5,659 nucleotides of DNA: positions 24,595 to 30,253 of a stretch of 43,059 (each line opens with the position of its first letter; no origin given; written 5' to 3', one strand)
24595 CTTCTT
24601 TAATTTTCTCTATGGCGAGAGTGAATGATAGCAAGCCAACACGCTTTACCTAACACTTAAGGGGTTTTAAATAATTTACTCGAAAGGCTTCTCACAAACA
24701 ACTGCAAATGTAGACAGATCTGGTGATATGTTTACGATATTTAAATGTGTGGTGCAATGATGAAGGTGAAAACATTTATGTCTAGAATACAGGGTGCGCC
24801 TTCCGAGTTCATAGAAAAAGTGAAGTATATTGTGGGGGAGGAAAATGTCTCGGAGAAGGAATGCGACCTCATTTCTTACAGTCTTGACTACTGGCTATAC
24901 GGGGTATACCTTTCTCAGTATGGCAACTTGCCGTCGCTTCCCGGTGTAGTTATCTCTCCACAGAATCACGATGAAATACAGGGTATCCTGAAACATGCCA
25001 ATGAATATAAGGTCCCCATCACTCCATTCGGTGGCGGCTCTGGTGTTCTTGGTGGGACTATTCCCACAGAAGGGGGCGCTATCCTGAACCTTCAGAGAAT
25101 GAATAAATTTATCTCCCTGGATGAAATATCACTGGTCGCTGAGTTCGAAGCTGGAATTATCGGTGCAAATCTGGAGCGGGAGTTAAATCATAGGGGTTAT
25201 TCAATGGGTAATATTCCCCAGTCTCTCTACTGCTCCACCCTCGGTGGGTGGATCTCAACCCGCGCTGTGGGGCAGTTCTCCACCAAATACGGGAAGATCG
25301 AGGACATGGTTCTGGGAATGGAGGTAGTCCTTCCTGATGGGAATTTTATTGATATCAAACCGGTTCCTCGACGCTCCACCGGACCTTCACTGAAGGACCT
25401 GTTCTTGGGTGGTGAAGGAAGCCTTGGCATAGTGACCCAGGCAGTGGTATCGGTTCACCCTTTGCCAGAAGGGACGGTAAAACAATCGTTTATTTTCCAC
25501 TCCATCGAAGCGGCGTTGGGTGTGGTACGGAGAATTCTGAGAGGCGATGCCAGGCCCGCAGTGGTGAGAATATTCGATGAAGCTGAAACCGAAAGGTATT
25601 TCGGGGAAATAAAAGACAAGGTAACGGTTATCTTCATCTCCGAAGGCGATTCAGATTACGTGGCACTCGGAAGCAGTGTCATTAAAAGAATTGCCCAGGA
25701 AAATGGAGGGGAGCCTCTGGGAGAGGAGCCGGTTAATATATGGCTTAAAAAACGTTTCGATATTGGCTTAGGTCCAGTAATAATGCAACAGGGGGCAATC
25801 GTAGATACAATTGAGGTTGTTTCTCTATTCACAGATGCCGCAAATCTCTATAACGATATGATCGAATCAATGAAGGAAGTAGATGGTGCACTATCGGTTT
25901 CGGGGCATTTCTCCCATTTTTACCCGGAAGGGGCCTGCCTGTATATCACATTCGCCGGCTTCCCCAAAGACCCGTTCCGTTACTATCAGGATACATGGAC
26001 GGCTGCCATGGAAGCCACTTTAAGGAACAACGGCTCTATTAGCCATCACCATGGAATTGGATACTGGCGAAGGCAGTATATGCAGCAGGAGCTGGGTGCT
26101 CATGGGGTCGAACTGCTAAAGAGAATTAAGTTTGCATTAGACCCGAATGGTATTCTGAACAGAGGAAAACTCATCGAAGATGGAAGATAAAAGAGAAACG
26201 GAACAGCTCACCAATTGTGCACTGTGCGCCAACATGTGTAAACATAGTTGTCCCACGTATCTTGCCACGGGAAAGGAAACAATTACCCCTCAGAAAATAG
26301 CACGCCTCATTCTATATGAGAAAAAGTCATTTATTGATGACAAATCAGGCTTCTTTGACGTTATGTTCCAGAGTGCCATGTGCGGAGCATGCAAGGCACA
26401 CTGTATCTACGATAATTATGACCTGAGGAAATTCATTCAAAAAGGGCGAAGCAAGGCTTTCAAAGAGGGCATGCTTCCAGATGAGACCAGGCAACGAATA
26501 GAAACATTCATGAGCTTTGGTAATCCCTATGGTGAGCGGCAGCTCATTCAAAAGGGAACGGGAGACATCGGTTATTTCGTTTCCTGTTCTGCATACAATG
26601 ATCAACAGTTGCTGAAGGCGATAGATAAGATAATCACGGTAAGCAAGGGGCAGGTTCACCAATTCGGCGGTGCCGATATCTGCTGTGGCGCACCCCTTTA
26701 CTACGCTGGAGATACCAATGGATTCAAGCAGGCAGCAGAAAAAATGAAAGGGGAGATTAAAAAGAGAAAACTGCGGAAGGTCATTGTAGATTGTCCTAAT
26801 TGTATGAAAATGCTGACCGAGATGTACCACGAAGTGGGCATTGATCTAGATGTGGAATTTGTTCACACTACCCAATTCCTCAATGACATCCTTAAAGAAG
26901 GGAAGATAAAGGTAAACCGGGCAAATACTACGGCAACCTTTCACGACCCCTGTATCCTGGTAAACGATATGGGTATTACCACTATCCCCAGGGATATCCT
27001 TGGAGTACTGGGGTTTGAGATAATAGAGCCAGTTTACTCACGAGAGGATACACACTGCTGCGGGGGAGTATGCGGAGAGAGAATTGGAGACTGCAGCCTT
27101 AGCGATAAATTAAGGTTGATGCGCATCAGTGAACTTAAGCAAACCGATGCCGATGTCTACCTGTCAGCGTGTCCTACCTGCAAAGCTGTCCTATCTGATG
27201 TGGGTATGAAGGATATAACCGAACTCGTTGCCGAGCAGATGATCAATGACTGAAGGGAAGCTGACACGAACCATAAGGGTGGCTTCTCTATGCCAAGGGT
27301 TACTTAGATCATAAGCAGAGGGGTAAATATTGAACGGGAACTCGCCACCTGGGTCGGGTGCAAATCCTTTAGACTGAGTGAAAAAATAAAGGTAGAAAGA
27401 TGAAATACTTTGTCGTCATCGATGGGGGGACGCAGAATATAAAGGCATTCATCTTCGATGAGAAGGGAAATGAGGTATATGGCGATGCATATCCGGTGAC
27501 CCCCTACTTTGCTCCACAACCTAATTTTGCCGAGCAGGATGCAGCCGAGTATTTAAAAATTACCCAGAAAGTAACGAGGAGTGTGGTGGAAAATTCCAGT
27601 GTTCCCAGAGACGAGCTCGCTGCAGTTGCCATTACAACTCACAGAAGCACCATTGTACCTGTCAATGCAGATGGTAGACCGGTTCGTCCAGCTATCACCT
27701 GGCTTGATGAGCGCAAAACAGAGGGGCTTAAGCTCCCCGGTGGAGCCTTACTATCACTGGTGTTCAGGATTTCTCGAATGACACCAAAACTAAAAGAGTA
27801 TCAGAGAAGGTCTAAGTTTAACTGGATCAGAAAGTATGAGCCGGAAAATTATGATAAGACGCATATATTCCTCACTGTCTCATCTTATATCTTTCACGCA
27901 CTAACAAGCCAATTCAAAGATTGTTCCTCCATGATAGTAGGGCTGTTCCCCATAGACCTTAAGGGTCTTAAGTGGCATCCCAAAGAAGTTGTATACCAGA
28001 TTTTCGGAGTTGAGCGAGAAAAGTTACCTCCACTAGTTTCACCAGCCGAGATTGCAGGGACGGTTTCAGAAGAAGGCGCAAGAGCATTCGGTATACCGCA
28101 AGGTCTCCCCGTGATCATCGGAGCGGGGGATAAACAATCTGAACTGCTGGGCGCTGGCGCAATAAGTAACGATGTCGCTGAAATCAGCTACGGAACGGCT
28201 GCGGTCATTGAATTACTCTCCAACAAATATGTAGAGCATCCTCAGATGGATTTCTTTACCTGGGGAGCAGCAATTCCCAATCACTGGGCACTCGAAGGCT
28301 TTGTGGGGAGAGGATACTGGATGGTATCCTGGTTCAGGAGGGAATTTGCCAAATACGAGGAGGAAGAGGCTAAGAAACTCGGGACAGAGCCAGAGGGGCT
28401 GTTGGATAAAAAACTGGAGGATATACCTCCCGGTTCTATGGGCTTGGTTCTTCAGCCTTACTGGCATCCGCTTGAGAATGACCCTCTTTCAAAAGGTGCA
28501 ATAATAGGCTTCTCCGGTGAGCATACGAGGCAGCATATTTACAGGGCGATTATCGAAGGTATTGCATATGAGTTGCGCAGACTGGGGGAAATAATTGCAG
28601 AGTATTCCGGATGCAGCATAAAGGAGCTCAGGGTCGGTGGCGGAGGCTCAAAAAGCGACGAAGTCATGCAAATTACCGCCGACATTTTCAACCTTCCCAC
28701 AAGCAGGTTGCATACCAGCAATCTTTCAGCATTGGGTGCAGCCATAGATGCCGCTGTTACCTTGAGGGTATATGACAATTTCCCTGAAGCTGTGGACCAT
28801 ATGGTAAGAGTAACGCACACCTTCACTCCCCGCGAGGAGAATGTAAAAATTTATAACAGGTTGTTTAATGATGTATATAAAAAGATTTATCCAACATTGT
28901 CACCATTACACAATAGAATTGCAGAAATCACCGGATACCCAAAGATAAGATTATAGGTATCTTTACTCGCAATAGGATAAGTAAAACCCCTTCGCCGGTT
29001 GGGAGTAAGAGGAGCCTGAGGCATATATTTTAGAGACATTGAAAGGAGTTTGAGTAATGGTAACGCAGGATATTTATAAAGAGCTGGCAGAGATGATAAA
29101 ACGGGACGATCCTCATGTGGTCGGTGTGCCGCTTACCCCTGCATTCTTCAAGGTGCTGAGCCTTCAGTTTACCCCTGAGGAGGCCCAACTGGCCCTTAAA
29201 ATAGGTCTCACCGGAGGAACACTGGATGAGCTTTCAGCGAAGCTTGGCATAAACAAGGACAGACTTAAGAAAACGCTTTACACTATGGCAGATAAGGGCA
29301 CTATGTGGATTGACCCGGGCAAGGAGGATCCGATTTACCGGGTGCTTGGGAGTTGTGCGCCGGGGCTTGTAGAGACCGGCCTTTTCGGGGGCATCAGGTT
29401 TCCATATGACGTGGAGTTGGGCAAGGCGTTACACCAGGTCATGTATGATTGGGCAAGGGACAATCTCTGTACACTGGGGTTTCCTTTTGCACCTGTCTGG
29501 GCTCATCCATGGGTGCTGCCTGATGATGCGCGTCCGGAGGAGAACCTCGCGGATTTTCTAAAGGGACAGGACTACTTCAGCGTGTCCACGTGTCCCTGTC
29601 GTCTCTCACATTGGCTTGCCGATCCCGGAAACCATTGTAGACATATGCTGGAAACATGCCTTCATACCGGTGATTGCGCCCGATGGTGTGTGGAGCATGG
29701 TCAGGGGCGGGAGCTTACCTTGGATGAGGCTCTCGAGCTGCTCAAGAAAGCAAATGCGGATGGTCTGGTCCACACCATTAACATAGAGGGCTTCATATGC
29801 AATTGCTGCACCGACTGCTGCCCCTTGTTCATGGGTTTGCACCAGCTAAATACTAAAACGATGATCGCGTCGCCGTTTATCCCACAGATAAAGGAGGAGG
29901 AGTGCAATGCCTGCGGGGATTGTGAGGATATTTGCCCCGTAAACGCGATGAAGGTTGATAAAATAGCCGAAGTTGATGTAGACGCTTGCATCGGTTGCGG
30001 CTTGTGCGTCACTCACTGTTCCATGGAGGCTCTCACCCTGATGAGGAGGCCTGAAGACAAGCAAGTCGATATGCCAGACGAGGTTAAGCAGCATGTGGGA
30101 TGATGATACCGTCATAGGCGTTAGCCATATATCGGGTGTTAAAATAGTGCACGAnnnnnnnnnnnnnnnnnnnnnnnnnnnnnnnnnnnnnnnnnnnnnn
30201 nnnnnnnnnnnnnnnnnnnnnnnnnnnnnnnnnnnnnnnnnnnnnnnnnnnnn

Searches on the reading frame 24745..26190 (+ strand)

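Call 63: search_protein_families(library=pfam, proteins=[window:24745-26190:+], max_evalue=0.00001)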
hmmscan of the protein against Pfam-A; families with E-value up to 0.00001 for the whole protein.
window:24745-26190:+ (481 aa): 2 families
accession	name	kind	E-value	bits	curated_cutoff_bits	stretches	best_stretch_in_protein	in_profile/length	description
PF01565.28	FAD_binding_4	-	4.1e-40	137.1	26.4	1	66-204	1-138/139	FAD binding domain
PF02913.24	FAD-oxidase_C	-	1.8e-34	120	21.2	1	248-476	9-248/248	FAD linked oxidases, C-terminal domain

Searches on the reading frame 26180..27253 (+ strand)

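Call 63: search_protein_families(library=pfam, proteins=[window:26180-27253:+], max_evalue=0.00001)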
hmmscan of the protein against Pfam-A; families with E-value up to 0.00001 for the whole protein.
window:26180-27253:+ (357 aa): 2 families
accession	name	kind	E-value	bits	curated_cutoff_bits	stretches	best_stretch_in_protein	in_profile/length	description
PF02754.22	CCG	-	7.8e-24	84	20.6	2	253-338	2-84/85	Cysteine-rich domain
PF13183.11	Fer4_8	-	1.2e-06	29.4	27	1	10-75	2-64/68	4Fe-4S dicluster domain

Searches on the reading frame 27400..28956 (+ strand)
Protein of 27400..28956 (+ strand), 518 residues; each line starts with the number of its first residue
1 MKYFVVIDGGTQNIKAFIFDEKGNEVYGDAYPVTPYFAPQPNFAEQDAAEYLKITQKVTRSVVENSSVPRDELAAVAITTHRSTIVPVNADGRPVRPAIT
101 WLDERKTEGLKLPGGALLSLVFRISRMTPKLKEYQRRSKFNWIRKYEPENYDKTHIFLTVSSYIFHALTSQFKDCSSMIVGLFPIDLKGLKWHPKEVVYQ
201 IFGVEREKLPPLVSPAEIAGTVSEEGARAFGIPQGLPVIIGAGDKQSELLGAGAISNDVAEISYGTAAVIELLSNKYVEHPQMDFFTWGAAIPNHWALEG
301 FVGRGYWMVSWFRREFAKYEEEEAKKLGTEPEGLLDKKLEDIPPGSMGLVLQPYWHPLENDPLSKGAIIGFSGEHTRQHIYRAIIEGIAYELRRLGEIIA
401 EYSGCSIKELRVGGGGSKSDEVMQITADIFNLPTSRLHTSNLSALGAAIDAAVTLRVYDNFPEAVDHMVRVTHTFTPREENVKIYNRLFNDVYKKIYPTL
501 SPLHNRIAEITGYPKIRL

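Call 63: search_protein_families(library=pfam, proteins=[window:27400-28956:+], max_evalue=0.00001)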
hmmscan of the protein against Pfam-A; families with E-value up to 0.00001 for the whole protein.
window:27400-28956:+ (518 aa): 2 families
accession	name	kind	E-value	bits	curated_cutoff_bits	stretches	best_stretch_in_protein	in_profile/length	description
PF00370.27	FGGY_N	-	1.3e-43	149.9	28.8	1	3-251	1-245/245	FGGY family of carbohydrate kinases, N-terminal domain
PF02782.22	FGGY_C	-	2.1e-25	90.1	27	1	262-454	3-197/198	FGGY family of carbohydrate kinases, C-terminal domain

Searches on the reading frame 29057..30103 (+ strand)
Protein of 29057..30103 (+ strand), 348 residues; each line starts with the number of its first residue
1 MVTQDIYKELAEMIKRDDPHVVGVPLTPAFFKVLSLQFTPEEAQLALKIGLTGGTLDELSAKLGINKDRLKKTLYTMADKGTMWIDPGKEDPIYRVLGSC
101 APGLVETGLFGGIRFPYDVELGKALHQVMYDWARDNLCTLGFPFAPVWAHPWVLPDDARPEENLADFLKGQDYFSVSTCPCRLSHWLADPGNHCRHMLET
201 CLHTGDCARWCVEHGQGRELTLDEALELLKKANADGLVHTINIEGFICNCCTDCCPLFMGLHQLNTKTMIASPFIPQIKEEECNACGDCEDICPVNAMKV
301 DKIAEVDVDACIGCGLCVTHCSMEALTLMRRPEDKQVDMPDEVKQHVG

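Call 63: search_protein_families(library=pfam, proteins=[window:29057-30103:+], max_evalue=0.00001)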
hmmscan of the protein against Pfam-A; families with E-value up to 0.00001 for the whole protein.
window:29057-30103:+ (348 aa): 6 families
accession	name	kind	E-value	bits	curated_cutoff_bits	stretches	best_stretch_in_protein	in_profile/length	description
PF00037.32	Fer4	-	5.6e-09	35.9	21.1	0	305-326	2-23/24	4Fe-4S binding domain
PF12838.12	Fer4_7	-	8.1e-08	33.1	27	0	311-335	2-26/52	4Fe-4S dicluster domain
PF12837.12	Fer4_6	-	1.9e-07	31.2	25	0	303-325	1-23/24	4Fe-4S binding domain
PF14697.11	Fer4_21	-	2.1e-07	31.4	35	0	277-327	2-58/59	4Fe-4S dicluster domain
PF13237.11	Fer4_10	-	4e-06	27.1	25.5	1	277-321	3-52/53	4Fe-4S dicluster domain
PF13187.11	Fer4_9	-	9.4e-06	26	27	0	282-325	1-51/52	4Fe-4S dicluster domain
